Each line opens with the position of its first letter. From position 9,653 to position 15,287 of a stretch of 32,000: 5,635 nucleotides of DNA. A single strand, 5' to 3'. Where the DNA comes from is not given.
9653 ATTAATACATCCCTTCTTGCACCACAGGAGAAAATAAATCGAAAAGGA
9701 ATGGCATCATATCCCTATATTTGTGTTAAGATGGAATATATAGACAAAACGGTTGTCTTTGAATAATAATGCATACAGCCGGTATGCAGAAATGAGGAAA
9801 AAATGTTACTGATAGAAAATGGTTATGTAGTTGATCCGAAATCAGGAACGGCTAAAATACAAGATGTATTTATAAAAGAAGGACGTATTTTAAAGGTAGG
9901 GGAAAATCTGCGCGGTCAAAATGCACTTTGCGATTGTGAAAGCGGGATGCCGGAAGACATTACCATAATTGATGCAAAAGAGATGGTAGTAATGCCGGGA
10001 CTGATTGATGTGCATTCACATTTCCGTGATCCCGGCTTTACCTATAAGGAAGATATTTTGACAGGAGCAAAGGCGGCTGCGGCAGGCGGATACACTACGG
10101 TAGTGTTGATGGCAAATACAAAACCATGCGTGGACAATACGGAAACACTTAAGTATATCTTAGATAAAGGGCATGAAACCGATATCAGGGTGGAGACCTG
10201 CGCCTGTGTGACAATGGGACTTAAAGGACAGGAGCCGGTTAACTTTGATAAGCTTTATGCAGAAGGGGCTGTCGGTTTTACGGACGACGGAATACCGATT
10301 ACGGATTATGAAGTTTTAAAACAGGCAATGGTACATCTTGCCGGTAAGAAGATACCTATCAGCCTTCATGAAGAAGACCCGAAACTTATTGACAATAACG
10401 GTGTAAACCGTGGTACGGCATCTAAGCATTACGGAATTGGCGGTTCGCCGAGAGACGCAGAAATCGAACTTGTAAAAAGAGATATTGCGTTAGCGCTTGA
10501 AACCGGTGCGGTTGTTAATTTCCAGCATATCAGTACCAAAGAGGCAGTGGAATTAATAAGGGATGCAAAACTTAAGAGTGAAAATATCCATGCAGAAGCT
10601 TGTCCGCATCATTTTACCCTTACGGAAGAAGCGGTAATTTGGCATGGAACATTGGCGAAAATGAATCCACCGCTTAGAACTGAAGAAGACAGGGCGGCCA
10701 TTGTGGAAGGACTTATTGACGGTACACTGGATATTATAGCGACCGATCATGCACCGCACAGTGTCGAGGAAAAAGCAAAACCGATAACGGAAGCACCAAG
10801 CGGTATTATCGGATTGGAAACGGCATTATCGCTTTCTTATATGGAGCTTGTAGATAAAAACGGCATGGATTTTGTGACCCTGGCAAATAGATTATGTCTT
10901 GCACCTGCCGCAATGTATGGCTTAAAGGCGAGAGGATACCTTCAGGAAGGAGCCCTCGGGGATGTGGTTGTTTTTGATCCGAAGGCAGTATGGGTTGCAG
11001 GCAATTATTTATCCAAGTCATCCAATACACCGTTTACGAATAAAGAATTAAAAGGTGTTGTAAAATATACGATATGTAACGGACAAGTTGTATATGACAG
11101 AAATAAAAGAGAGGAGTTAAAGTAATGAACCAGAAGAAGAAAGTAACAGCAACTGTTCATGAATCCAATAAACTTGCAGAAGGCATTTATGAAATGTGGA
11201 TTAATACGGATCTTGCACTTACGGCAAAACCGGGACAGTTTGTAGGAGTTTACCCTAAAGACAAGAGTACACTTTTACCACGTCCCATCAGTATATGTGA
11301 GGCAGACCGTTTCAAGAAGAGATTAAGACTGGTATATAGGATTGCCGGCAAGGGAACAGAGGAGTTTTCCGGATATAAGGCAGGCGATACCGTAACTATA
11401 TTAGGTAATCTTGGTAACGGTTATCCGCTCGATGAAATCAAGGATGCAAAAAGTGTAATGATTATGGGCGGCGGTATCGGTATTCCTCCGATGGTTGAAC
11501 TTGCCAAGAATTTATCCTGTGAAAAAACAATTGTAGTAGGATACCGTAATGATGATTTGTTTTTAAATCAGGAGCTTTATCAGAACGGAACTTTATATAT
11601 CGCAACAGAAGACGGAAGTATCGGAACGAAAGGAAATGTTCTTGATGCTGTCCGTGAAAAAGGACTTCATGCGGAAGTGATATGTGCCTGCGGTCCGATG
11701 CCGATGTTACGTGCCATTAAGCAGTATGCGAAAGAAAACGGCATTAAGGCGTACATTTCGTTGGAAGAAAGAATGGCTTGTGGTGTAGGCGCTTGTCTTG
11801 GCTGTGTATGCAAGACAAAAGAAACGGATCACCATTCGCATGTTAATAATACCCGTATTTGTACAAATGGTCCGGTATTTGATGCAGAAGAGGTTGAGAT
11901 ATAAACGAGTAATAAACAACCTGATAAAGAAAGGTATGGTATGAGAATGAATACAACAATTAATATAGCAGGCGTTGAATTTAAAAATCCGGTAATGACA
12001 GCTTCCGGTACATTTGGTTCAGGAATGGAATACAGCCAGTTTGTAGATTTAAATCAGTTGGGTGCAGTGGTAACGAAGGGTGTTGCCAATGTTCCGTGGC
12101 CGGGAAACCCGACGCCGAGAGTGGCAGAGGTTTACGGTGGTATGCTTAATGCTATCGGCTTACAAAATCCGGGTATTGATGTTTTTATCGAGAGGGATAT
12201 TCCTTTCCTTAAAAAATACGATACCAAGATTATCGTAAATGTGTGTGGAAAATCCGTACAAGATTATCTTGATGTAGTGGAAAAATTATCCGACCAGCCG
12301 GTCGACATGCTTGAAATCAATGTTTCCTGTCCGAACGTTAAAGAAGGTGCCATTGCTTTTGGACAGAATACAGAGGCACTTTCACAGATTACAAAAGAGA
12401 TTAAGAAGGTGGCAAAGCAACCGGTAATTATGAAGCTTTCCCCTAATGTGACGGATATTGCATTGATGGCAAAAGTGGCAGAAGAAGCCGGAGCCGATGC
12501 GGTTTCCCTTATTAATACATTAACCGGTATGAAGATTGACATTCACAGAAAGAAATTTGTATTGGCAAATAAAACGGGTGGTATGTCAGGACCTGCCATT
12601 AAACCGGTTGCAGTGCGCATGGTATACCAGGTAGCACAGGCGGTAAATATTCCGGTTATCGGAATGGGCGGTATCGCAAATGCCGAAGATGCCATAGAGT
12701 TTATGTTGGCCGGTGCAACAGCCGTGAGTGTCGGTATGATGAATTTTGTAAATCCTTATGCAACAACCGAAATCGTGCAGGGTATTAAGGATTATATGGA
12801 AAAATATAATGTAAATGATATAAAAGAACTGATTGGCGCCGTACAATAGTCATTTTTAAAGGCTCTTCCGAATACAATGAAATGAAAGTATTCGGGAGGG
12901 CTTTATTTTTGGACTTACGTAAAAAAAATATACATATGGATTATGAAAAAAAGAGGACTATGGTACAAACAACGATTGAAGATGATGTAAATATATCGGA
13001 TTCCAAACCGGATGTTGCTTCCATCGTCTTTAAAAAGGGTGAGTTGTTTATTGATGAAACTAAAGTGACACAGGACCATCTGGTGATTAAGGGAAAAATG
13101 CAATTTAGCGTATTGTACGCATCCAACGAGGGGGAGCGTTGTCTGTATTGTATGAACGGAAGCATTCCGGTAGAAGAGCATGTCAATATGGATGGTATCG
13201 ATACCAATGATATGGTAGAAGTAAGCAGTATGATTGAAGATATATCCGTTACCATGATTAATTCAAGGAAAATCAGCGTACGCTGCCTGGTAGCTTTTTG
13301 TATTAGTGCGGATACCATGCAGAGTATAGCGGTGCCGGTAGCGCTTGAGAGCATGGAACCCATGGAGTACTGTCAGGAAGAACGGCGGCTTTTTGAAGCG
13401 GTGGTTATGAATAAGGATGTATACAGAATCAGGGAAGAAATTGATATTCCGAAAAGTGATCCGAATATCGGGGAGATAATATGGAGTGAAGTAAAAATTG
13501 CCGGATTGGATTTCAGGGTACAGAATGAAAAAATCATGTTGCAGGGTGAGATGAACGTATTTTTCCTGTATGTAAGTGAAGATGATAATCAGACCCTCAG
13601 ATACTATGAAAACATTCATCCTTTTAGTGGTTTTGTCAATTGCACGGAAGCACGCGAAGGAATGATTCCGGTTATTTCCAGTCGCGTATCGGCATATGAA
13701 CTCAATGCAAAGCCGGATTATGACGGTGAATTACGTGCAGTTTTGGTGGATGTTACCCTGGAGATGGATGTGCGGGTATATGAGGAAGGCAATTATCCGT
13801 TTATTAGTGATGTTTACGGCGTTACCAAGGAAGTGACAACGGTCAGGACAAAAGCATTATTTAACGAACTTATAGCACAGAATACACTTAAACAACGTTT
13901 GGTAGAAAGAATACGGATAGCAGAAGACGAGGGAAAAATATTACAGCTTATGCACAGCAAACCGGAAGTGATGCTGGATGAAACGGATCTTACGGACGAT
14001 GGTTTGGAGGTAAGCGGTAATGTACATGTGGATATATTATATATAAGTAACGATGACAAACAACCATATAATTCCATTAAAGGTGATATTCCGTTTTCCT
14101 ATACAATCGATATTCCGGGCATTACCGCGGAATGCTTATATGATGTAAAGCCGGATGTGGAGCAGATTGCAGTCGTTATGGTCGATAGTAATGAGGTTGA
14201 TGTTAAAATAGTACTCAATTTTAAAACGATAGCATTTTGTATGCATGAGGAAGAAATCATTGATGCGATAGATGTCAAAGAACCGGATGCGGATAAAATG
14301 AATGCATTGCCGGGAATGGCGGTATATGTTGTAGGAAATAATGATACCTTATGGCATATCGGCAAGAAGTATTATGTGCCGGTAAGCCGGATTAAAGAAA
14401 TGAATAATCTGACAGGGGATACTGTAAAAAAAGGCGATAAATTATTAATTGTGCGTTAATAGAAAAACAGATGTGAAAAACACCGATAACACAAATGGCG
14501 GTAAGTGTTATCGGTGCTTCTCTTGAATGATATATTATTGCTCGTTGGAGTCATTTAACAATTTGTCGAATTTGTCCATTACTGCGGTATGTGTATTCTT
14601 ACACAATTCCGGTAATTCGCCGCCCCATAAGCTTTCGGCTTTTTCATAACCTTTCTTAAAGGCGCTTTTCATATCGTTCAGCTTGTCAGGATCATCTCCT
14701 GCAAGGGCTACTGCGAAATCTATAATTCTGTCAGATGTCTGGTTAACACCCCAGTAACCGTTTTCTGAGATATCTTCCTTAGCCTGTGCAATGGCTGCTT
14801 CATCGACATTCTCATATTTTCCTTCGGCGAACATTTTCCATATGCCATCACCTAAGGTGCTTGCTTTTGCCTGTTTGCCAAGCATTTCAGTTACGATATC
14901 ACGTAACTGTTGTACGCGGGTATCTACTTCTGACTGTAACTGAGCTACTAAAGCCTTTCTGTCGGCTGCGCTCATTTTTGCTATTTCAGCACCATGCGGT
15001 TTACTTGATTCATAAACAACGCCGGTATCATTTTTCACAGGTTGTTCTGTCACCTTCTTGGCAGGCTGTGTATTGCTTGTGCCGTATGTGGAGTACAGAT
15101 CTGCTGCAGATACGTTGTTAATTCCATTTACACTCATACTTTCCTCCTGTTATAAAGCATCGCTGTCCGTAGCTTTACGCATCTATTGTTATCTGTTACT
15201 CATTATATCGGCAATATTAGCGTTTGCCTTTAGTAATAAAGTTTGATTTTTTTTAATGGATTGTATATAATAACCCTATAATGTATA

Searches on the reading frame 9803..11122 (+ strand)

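Call 13: search_protein_families(library=pfam, proteins=[window:9803-11122:+], max_evalue=0.001)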
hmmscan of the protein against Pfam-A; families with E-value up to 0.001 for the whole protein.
window:9803-11122:+ (440 aa): 2 families
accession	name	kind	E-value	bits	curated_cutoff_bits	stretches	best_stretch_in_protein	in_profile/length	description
PF01979.26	Amidohydro_1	-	3.2e-21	76.4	25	1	62-430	1-345/345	Amidohydrolase family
PF07969.17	Amidohydro_3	-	1.8e-13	51.2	29.7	2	55-95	2-54/472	Amidohydrolase family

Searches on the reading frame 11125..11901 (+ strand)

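Call 13: search_protein_families(library=pfam, proteins=[window:11125-11901:+], max_evalue=0.001)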
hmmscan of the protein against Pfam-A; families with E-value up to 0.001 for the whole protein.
window:11125-11901:+ (259 aa): 1 family
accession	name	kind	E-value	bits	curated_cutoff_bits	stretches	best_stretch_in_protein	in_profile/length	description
PF10418.14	DHODB_Fe-S_bind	-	2.7e-17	62.7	23.9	1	214-257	1-40/41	Iron-sulfur cluster binding domain of dihydroorotate dehydrogenase B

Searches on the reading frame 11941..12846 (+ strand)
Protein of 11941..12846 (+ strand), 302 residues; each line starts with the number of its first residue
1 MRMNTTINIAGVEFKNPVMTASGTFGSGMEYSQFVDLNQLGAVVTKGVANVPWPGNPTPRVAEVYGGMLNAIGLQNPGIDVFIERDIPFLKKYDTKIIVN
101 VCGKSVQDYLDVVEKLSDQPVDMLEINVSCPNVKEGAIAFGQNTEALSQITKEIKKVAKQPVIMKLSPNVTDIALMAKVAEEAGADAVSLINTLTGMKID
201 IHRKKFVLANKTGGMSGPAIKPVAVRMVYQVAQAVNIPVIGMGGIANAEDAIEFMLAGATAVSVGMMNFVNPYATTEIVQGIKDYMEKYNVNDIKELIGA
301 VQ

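Call 14: search_protein_families(library=pfam, proteins=[window:11941-12846:+], max_evalue=0.001)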
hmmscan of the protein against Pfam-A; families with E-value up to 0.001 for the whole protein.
window:11941-12846:+ (302 aa): 5 families
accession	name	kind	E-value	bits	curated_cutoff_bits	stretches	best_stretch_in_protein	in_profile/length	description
PF01180.27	DHO_dh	-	2.6e-86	289.9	27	1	7-286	4-291/291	Dihydroorotate dehydrogenase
PF01207.24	Dus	-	1.7e-11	44.2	20.4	1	94-283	53-231/311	Dihydrouridine synthase (Dus)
PF03060.21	NMO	-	6.3e-05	22.9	28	1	210-265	165-222/331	Nitronate monooxygenase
PF00977.27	His_biosynth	-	8.5e-05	22.5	23.6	1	222-281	59-118/228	Histidine biosynthesis protein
PF04481.18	DUF561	-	0.00017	21.3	21.6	1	143-283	101-231/243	Protein of unknown function (DUF561)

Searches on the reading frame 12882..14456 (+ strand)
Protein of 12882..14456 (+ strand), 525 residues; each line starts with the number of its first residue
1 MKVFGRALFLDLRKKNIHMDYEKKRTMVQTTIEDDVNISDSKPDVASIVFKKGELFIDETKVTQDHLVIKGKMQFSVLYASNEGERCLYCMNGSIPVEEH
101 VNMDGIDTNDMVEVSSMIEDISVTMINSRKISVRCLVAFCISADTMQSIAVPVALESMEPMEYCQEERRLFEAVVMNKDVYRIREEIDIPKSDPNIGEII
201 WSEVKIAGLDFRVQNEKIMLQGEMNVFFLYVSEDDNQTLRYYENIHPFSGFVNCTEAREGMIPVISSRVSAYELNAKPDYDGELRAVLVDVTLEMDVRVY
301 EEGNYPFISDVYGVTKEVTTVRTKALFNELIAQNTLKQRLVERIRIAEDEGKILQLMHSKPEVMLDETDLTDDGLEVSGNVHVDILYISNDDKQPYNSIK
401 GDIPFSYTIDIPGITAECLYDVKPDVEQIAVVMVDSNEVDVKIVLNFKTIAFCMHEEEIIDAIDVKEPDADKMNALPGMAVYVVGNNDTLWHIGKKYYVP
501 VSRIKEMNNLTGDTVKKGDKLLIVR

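Call 14: search_protein_families(library=pfam, proteins=[window:12882-14456:+], max_evalue=0.001)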
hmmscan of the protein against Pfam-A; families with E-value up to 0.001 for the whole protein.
window:12882-14456:+ (525 aa): 2 families
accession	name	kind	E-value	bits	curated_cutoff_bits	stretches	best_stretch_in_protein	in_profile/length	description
PF12673.12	SipL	-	4.3e-55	184.3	23.6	3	352-433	1-77/78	SipL, SPOCS domain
PF01476.26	LysM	-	1.3e-08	35.1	20.9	1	482-523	1-42/43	LysM domain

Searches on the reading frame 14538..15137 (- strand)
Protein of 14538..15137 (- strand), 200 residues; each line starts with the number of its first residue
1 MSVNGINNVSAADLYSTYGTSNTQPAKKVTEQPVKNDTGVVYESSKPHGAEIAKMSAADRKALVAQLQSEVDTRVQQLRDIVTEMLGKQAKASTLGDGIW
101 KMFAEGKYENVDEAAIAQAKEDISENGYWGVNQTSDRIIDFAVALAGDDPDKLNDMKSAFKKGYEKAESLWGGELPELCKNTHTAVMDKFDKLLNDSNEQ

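Call 14: search_protein_families(library=pfam, proteins=[window:14538-15137:-], max_evalue=0.001)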
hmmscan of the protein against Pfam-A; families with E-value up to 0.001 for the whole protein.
window:14538-15137:- (200 aa): 0 families

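Call 68: search_protein_families(library=pfam, proteins=[window:14538-15137:-], max_evalue=10)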
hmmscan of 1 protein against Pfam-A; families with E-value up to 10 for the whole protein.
window:14538-15137:- (200 aa): 3 families
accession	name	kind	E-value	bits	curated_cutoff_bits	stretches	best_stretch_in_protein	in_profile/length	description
PF10444.14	Nbl1_Borealin_N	-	0.018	15.1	24.4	1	60-86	2-28/57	Nbl1 / Borealin N terminal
PF18915.5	DUF5667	-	0.15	12.9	27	1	50-92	42-84/99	Domain of unknown function (DUF5667)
PF05402.18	PqqD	-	0.26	12.1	23.4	1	48-88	18-60/67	Coenzyme PQQ synthesis protein D (PqqD)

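Call 69: find_homologous_proteins(query=window:14538-15137:-)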
Query window:14538-15137:- (200 aa): 2017 proteins with E <= 0.001 among 2164 candidates; the best 120 are listed.
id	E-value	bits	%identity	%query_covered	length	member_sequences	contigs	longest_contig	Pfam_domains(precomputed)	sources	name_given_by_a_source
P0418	6.6e-126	435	100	100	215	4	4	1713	-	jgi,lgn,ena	-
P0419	3.4e-111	387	89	100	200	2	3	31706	-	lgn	-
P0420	5.3e-77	276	66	98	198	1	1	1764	-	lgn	-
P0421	9.3e-71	256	60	100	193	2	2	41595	-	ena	-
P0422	5.0e-70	253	62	100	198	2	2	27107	-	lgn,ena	-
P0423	1.9e-63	232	57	100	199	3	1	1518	-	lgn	-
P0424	6.2e-61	224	53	100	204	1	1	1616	-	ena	-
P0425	3.4e-52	195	52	99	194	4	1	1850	-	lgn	-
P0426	2.1e-51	193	52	98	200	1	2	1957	-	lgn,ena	-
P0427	4.0e-50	188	51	97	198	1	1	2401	-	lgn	-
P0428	4.3e-50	188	52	97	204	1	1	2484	-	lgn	-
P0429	5.7e-50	188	50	99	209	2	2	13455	-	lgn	-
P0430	6.0e-50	188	52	98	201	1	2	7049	-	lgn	-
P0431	7.8e-50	187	52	98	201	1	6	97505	-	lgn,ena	-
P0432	1.0e-49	187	50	98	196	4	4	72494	-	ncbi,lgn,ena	-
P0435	1.5e-49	187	52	98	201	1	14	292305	-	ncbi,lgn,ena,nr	ncbi:MAG: hypothetical protein IJX86_04965 [Lachnospiraceae bacterium]|nr:hypothetical protein [Lach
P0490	2.3e-47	179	47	99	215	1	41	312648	-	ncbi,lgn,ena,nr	ncbi:MAG: hypothetical protein OSJ72_07385 [Lachnospiraceae bacterium]|nr:hypothetical protein [Lach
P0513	4.7e-47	178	49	99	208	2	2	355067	-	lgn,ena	-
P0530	7.5e-47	178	48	97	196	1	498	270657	-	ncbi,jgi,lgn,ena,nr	ncbi:MAG: hypothetical protein HFI01_03710 [Lachnospiraceae bacterium]|jgi:hypothetical protein|nr:h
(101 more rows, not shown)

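Call 70: find_encoding_contigs(protein=P0530, flank=5000, max_places=1)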
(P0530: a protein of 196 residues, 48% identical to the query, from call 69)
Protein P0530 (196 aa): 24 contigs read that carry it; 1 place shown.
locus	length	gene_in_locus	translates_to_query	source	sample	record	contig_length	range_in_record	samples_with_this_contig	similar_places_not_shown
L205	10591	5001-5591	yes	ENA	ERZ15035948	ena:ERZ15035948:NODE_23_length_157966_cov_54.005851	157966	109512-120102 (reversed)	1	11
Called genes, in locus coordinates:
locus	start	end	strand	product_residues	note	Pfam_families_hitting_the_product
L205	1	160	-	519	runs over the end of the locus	PF13396:PLDc_N (weak), PF13091:PLDc_2, PF00614:PLDc, PF13091:PLDc_2, PF00614:PLDc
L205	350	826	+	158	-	-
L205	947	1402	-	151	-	PF09148:DUF1934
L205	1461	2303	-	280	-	PF01177:Asp_Glu_race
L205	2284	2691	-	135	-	-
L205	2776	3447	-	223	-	PF00392:GntR, PF07729:FCD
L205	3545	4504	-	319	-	PF00288:GHMP_kinases_N, PF08544:GHMP_kinases_C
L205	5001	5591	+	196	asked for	-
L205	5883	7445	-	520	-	PF12673:SipL, PF01476:LysM (weak)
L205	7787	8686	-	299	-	PF01180:DHO_dh, PF01207:Dus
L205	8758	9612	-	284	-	PF00175:NAD_binding_1, PF10418:DHODB_Fe-S_bind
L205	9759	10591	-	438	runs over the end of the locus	PF01979:Amidohydro_1, PF07969:Amidohydro_3 (faint), PF12890:DHOase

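Call 71: find_encoding_contigs(protein=P0435, flank=5000, max_places=1)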
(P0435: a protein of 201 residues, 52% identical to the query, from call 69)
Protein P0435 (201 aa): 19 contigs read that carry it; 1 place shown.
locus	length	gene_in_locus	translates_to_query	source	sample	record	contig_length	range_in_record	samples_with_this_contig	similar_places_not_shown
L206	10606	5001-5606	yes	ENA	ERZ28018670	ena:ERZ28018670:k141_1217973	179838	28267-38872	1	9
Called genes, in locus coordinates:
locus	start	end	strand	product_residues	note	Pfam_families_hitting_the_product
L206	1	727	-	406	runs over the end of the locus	PF00254:FKBP_C, PF05698:Trigger_C (weak)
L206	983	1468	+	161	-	-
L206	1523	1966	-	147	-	PF09148:DUF1934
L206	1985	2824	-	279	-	PF01177:Asp_Glu_race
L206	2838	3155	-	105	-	-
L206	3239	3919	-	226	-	PF00392:GntR, PF07729:FCD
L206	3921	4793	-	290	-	PF00288:GHMP_kinases_N, PF08544:GHMP_kinases_C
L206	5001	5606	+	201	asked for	-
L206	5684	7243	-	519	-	PF12673:SipL, PF01476:LysM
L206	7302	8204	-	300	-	PF01180:DHO_dh, PF01207:Dus, PF03060:NMO (faint)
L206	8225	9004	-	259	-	PF10418:DHODB_Fe-S_bind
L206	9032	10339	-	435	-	PF01979:Amidohydro_1, PF07969:Amidohydro_3 (weak), PF12890:DHOase, PF19799:DUF6282 (faint), PF07969:Amidohydro_3 (weak)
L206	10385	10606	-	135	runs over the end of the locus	PF14343:PrcB_C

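Call 72: find_encoding_contigs(protein=P0490, flank=5000, max_places=1)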
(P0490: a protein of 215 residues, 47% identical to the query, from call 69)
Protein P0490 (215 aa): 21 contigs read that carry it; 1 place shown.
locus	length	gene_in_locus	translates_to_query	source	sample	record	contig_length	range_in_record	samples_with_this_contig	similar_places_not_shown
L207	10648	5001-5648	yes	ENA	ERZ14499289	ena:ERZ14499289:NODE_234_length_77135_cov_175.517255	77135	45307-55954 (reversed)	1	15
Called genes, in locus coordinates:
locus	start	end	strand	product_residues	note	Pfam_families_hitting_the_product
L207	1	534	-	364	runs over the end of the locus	PF00254:FKBP_C, PF05698:Trigger_C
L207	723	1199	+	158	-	-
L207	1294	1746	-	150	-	PF09148:DUF1934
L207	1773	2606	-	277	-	PF01177:Asp_Glu_race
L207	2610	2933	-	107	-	-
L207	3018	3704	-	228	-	PF00392:GntR, PF07729:FCD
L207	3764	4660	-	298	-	PF00288:GHMP_kinases_N, PF08544:GHMP_kinases_C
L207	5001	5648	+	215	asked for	-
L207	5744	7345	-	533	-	PF01564:Spermine_synth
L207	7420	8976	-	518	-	PF12673:SipL, PF01476:LysM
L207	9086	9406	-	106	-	PF12844:HTH_19 (weak), PF01381:HTH_3 (weak)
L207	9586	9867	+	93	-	PF13290:CHB_HEX_C_1, PF13287:Fn3_assoc (weak)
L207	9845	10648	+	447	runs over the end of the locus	PF08757:CotH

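Call 73: find_encoding_contigs(protein=P0513, flank=5000, max_places=1)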
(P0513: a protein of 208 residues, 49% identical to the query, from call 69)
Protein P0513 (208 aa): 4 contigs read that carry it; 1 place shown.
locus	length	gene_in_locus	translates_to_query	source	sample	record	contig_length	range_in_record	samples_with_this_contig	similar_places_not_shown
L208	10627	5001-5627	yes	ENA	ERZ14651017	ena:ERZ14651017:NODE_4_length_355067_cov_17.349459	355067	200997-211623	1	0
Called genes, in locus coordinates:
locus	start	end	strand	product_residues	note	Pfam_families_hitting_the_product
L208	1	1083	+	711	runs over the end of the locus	PF02743:dCache_1, PF00672:HAMP (faint), PF00015:MCPsignal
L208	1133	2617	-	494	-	PF01120:Alpha_L_fucos, PF16757:Fucosidase_C (weak)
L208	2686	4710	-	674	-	PF00150:Cellulase (weak), PF01301:Glyco_hydro_35 (weak), PF02449:Glyco_hydro_42, PF08532:Glyco_hydro_42M, PF08533:Glyco_hydro_42C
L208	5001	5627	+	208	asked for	-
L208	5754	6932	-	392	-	PF00144:Beta-lactamase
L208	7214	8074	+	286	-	PF00288:GHMP_kinases_N, PF08544:GHMP_kinases_C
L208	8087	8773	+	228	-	PF00392:GntR, PF07729:FCD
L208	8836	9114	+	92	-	-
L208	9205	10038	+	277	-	PF01177:Asp_Glu_race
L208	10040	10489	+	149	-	PF09148:DUF1934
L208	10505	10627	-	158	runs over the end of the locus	-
